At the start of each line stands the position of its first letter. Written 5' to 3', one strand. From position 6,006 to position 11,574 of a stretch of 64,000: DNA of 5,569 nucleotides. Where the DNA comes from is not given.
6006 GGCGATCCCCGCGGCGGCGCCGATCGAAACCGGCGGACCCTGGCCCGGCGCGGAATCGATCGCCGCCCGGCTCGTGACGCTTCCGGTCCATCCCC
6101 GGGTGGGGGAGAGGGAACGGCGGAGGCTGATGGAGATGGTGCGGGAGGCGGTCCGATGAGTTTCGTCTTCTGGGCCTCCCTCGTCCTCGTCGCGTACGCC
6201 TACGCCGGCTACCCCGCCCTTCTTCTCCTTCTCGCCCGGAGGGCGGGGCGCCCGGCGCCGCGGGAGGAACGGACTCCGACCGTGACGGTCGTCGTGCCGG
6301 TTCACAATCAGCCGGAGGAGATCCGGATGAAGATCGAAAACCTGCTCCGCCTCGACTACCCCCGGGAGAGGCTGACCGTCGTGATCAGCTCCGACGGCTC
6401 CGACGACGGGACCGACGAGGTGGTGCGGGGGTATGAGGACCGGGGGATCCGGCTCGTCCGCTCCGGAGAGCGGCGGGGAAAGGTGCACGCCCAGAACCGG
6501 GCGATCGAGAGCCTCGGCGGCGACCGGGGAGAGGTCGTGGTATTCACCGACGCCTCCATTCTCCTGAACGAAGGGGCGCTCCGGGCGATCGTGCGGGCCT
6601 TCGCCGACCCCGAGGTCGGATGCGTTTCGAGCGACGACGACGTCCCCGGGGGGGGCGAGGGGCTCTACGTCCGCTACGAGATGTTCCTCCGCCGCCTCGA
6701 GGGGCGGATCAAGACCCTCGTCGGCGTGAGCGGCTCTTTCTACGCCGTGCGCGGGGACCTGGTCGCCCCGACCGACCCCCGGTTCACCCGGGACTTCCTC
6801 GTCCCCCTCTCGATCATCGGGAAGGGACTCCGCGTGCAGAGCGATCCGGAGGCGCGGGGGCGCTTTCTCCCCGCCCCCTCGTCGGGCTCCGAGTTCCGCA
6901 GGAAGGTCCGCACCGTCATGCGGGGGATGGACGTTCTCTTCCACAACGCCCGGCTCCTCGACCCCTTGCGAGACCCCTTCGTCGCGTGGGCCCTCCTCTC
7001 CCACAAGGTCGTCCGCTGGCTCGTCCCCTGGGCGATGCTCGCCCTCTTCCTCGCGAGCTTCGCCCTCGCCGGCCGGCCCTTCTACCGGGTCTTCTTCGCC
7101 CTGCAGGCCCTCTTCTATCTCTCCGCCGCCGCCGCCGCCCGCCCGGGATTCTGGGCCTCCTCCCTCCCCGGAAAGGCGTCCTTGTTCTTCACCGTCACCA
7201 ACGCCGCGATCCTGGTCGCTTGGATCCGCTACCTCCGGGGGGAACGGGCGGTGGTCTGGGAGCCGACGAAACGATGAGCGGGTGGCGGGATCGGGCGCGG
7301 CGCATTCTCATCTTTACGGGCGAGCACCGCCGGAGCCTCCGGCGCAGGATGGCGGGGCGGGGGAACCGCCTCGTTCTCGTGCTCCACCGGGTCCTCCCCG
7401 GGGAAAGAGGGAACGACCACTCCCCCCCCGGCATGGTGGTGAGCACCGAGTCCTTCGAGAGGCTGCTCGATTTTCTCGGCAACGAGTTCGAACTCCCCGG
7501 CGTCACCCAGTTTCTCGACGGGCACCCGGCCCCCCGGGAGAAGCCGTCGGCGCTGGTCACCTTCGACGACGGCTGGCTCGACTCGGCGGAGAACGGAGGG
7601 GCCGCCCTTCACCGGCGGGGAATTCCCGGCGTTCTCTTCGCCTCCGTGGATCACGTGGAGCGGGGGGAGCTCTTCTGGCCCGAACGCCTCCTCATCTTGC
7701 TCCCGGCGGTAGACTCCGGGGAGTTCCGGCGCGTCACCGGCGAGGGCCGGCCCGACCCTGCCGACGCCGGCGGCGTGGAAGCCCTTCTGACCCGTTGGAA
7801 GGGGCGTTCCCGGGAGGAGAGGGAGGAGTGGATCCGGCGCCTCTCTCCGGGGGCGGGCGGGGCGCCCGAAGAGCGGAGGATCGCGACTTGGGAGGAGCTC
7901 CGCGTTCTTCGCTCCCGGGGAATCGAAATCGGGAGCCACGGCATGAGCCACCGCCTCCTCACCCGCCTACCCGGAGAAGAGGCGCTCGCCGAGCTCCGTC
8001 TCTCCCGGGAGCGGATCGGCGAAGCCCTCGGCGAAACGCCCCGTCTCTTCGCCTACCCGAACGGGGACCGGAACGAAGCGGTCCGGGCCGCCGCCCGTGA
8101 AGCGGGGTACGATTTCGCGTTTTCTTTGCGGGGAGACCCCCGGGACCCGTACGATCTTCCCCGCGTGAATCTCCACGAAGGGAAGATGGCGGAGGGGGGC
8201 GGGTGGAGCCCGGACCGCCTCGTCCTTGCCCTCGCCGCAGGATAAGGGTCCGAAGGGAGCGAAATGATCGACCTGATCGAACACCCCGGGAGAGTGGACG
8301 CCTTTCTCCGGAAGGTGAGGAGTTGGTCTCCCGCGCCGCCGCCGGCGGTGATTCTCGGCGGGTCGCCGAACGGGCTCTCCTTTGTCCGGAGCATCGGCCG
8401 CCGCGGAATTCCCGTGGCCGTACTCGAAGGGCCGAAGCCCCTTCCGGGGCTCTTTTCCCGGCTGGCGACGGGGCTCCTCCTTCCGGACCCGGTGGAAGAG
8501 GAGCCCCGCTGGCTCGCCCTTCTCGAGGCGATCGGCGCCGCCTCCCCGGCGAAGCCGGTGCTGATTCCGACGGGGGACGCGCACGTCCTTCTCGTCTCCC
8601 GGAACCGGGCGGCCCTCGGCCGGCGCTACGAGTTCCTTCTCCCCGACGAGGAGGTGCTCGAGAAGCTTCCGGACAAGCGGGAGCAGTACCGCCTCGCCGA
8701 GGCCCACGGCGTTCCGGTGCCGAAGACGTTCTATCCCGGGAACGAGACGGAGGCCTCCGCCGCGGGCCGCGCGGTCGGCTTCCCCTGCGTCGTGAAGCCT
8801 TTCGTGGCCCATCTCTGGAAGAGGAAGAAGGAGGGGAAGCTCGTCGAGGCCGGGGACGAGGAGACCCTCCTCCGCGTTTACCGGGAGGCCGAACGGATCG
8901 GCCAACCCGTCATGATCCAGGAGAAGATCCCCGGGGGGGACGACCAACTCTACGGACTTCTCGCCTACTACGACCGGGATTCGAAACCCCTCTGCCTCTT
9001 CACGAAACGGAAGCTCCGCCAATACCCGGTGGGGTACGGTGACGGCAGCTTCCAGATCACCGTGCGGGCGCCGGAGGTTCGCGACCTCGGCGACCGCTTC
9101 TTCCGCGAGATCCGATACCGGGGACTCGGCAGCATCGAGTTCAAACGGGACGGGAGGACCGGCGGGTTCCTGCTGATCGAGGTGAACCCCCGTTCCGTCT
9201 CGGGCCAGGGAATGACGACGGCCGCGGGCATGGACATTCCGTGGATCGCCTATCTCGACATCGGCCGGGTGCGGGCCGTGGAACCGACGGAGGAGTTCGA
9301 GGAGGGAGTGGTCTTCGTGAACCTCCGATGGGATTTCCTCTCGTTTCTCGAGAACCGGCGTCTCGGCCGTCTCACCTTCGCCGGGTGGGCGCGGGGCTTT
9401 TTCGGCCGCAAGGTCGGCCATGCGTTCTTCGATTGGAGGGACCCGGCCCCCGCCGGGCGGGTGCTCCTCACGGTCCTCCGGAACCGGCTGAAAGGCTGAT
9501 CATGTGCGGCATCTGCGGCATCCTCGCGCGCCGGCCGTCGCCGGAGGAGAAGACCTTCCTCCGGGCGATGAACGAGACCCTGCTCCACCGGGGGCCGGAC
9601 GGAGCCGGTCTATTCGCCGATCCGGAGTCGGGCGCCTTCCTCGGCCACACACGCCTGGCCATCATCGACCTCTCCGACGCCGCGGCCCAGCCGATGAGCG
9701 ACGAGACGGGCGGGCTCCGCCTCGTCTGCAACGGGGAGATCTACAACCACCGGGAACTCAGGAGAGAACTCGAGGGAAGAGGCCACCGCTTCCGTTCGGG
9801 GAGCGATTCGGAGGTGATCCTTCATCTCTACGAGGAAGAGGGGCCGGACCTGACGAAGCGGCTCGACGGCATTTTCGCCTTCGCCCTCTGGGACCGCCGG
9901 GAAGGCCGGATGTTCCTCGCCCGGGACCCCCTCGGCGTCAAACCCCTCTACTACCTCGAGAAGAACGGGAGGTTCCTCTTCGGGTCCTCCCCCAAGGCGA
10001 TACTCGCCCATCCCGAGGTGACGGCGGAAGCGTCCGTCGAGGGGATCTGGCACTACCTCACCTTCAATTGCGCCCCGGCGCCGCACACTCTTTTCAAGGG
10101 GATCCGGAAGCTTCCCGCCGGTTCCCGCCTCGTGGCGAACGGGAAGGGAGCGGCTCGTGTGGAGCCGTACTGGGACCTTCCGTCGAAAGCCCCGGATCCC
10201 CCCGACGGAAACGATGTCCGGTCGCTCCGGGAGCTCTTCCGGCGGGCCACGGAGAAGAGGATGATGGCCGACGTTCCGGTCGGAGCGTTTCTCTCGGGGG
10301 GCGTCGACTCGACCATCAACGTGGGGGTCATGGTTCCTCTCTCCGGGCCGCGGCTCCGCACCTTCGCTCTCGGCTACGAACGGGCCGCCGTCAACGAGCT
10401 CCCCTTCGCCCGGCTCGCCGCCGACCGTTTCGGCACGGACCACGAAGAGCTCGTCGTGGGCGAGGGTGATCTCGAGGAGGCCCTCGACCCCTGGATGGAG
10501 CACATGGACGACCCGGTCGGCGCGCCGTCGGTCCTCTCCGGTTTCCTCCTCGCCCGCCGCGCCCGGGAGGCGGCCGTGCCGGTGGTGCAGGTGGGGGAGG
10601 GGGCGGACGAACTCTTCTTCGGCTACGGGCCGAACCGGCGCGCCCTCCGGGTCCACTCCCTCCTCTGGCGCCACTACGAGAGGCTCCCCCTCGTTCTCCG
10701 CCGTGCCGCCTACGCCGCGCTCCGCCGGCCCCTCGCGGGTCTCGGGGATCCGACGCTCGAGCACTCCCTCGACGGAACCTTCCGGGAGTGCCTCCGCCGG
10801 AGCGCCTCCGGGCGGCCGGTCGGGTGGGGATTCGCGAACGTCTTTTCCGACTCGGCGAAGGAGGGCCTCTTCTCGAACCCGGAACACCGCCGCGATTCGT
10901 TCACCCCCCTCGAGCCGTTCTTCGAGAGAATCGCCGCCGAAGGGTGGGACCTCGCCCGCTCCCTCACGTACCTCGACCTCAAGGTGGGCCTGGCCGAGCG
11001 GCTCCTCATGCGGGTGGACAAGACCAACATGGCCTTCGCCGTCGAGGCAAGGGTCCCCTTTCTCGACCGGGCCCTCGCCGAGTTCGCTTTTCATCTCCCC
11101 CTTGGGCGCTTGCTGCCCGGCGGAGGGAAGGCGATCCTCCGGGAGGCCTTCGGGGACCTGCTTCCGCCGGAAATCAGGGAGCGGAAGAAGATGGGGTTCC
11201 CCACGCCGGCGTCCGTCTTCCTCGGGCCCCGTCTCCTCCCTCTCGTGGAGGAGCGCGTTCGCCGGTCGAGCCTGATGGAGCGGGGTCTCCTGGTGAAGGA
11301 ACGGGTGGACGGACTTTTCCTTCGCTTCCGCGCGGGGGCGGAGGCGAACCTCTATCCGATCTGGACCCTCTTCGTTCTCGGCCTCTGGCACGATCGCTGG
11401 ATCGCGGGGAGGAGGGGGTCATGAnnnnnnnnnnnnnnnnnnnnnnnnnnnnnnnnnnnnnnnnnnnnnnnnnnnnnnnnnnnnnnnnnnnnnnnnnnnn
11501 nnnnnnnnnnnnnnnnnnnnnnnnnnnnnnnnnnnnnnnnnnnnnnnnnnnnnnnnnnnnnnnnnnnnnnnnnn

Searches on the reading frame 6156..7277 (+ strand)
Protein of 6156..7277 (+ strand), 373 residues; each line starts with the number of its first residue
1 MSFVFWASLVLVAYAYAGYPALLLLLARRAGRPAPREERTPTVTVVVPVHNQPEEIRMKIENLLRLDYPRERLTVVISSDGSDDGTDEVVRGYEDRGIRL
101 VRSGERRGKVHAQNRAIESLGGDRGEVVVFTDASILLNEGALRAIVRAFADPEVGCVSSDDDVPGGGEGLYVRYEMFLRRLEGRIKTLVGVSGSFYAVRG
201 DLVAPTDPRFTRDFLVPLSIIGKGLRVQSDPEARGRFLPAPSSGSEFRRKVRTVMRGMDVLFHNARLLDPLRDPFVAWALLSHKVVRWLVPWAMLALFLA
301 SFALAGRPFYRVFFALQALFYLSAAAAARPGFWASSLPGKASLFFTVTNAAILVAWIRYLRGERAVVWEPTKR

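Call 10: search_protein_families(library=pfam, proteins=[window:6156-7277:+], max_evalue=0.0001)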
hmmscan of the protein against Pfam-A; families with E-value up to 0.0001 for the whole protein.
window:6156-7277:+ (373 aa): 2 families
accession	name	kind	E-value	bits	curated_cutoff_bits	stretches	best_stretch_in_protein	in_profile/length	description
PF00535.33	Glycos_transf_2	-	6.3e-18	65.7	23.3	1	44-177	1-131/168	Glycosyl transferase family 2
PF13641.12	Glyco_tranf_2_3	-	2.7e-12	47.6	27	1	41-160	1-122/230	Glycosyltransferase like family 2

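Call 63: search_protein_families(library=ncbifam, proteins=[window:6156-7277:+], max_evalue=0.00001)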
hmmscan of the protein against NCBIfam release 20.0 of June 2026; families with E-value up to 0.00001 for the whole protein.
window:6156-7277:+ (373 aa): 9 families
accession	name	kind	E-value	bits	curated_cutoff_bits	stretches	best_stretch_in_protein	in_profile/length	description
TIGR03965.1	mycofact_glyco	equivalog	1.4e-21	76.9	280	1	32-158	66-188/467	mycofactocin biosynthesis glycosyltransferase MftF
TIGR03937.1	PgaC_IcaA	equivalog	3.6e-15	55.8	422.3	1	33-158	37-160/407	poly-beta-1,6-N-acetyl-D-glucosamine synthase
NF041865.1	EpsU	equivalog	6.4e-12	45.2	700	1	11-146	9-144/394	exopolysaccharide biosynthesis GT2 family glycosyltransferase EpsU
TIGR03472.1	HpnI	equivalog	3.8e-11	42.4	310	1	10-158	9-160/373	bacteriohopanetetrol glucosamine biosynthesis glycosyltransferase HpnI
TIGR03469.1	HpnB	hypoth_equivalog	1.4e-10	40.8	379.25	1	26-153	29-164/386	hopene-associated glycosyltransferase HpnB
NF041875.1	EPS_EpsD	equivalog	2e-09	37.3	370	1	43-142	1-97/325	exopolysaccharide biosynthesis glycosyltransferase EpsD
TIGR03111.1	glyc2_xrt_Gpos1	hypoth_equivalog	7.2e-09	34.9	363.95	1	3-157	7-165/439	TIGR03111 family XrtG-associated glycosyltransferase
TIGR04242.1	nodulat_NodC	equivalog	1.6e-06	27.3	550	1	35-157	42-164/395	chitooligosaccharide synthase NodC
NF038299.1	EPS_HpsN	equivalog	6.9e-06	25.3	425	1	41-158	1-116/317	hormogonium polysaccharide biosynthesis glycosyltransferase HpsN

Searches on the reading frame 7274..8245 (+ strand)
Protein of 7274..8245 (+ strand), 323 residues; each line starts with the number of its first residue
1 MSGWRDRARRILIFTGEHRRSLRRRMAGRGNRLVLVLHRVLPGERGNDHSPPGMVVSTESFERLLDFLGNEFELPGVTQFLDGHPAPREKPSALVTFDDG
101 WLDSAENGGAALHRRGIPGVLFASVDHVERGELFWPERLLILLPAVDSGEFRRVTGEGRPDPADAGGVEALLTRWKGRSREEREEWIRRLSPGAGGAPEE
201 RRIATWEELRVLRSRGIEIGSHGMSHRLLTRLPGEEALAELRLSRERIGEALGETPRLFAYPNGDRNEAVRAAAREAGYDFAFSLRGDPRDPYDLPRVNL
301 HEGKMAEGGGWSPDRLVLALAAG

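Call 10: search_protein_families(library=pfam, proteins=[window:7274-8245:+], max_evalue=0.0001)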
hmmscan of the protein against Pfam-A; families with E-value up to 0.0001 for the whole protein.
window:7274-8245:+ (323 aa): 1 family
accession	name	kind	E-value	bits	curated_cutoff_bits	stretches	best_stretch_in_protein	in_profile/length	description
PF01522.26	Polysacc_deac_1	-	6.2e-22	78.3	23.1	1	88-281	4-123/124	Polysaccharide deacetylase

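Call 63: search_protein_families(library=ncbifam, proteins=[window:7274-8245:+], max_evalue=0.00001)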
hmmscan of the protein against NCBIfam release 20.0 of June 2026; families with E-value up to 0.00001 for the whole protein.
window:7274-8245:+ (323 aa): 3 families
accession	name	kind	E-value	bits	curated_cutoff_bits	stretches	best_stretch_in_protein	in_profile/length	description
TIGR02764.1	spore_ybaN_pdaB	equivalog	6.7e-10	39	237.4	1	208-281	50-123/191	polysaccharide deacetylase family sporulation protein PdaB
TIGR03938.2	deacetyl_PgaB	equivalog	9.8e-08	30.7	321.9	0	240-291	186-237/621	poly-beta-1,6-N-acetyl-D-glucosamine N-deacetylase PgaB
NF050820.1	PolSacchBiosHfsH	equivalog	6.5e-06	26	400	0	201-272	78-149/249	oligosaccharide deacetylase HfsH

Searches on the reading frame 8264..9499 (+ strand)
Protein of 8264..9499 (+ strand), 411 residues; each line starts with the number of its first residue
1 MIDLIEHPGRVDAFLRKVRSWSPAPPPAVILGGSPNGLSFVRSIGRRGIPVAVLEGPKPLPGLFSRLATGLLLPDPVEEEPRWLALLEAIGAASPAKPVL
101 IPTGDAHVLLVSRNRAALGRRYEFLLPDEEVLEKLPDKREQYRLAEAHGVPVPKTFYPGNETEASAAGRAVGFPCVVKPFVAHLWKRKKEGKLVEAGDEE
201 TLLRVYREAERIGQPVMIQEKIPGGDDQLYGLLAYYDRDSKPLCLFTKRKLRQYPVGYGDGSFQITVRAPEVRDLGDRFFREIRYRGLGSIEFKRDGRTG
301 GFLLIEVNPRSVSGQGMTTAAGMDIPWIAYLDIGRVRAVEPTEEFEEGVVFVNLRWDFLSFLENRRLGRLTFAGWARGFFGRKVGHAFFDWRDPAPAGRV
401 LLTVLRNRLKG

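Call 10: search_protein_families(library=pfam, proteins=[window:8264-9499:+], max_evalue=0.0001)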
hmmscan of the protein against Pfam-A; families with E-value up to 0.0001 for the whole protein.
window:8264-9499:+ (411 aa): 2 families
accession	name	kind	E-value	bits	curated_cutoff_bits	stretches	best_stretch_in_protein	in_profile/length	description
PF02786.22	CPSase_L_D2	-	2e-06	27.9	19.8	0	279-325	148-195/211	Carbamoyl-phosphate synthase L chain, ATP binding domain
PF15632.11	ATPgrasp_Ter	-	8e-06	26.1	29.1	1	260-333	37-108/131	ATP-grasp in the biosynthetic pathway with Ter operon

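Call 63: search_protein_families(library=ncbifam, proteins=[window:8264-9499:+], max_evalue=0.00001)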
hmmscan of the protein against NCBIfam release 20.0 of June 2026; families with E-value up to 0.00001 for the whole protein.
window:8264-9499:+ (411 aa): 7 families
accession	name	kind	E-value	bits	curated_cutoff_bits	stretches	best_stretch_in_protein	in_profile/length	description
NF009404.0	PRK12767.1-3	equivalog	7.7e-15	54.6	316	1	100-328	73-301/344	carbamoyl phosphate synthase-like protein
NF009405.0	PRK12767.1-4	equivalog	2e-14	53.3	390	1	99-351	73-306/320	carbamoyl phosphate synthase-like protein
NF005315.0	PRK06849.1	equivalog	3.7e-11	42.7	406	1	34-319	14-284/389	hypothetical protein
NF009406.0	PRK12767.1-5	equivalog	2.4e-09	36.7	271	1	124-352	100-312/327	carbamoyl phosphate synthase-like protein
NF009402.0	PRK12767.1-1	equivalog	9.2e-07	28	218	1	79-310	57-275/329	carbamoyl phosphate synthase-like protein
NF010623.0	PRK14016.1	subfamily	1.9e-06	26.4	877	1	137-226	214-299/871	cyanophycin synthetase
NF009554.0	PRK12999.1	equivalog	8.7e-06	23.8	965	0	272-310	259-296/1147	pyruvate carboxylase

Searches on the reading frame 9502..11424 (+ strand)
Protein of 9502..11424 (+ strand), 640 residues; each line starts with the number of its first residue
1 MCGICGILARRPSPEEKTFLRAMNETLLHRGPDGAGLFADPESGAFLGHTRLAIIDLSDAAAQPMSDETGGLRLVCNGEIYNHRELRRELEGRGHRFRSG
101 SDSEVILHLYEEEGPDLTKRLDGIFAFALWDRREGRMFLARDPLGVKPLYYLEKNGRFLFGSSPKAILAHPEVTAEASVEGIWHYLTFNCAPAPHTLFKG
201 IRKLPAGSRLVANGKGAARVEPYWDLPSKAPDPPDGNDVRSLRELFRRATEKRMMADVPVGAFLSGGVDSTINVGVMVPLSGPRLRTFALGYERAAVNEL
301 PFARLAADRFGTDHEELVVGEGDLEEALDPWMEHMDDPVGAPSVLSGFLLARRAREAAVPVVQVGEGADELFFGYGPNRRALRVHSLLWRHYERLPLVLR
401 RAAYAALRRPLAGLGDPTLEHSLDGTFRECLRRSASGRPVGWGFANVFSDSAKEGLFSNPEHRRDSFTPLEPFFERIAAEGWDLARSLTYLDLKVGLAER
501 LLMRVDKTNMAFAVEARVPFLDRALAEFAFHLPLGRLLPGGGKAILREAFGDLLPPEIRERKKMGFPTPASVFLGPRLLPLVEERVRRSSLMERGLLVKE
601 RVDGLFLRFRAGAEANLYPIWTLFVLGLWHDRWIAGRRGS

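Call 10: search_protein_families(library=pfam, proteins=[window:9502-11424:+], max_evalue=0.0001)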
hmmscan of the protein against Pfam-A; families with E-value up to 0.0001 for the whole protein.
window:9502-11424:+ (640 aa): 3 families
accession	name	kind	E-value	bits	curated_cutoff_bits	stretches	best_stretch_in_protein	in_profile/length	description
PF00733.27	Asn_synthase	-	9.3e-77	259.5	21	1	242-630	2-353/354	Asparagine synthase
PF13537.11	GATase_7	-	1e-45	155.2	25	1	49-169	1-123/123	Glutamine amidotransferase domain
PF13522.11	GATase_6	-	6.7e-44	149.5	27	1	32-162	1-129/130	Glutamine amidotransferase domain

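Call 63: search_protein_families(library=ncbifam, proteins=[window:9502-11424:+], max_evalue=0.00001)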
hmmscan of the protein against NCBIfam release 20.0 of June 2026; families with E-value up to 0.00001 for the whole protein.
window:9502-11424:+ (640 aa): 9 families
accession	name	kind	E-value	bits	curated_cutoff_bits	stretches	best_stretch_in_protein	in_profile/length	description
TIGR01536.1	asn_synth_AEB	equivalog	3.6e-135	451.9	267.1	1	2-566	1-517/517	asparagine synthase (glutamine-hydrolyzing)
TIGR03108.1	eps_aminotran_1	hypoth_equivalog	6e-127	424.9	816.9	1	1-627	1-622/628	XrtA/PEP-CTERM system amidotransferase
TIGR03104.1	trio_amidotrans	equivalog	1.7e-119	399.7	570.1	2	1-375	1-380/589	N-acetylglutaminylglutamine amidotransferase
NF006949.0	PRK09431.1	equivalog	4.4e-88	296.2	499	3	1-170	1-168/554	asparagine synthase B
NF033535.1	lass_lactam_cya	exception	6.5e-67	226.5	525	2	1-371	1-375/668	lasso peptide isopeptide bond-forming cyclase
NF033561.1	macrolact_Ik_Al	subfamily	1.5e-20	73.4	300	1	128-349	84-304/561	albusnodin/ikarugamycin family macrolactam cyclase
TIGR01134.1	purF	equivalog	6.5e-15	55.4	350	1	47-165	68-197/432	amidophosphoribosyltransferase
NF001484.0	PRK00331.1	subfamily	3.1e-14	52.3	381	1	44-170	66-201/601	isomerizing glutamine--fructose-6-phosphate transaminase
TIGR01135.1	glmS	equivalog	8.2e-13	47.7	418.05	1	45-170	66-200/607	glutamine--fructose-6-phosphate transaminase (isomerizing)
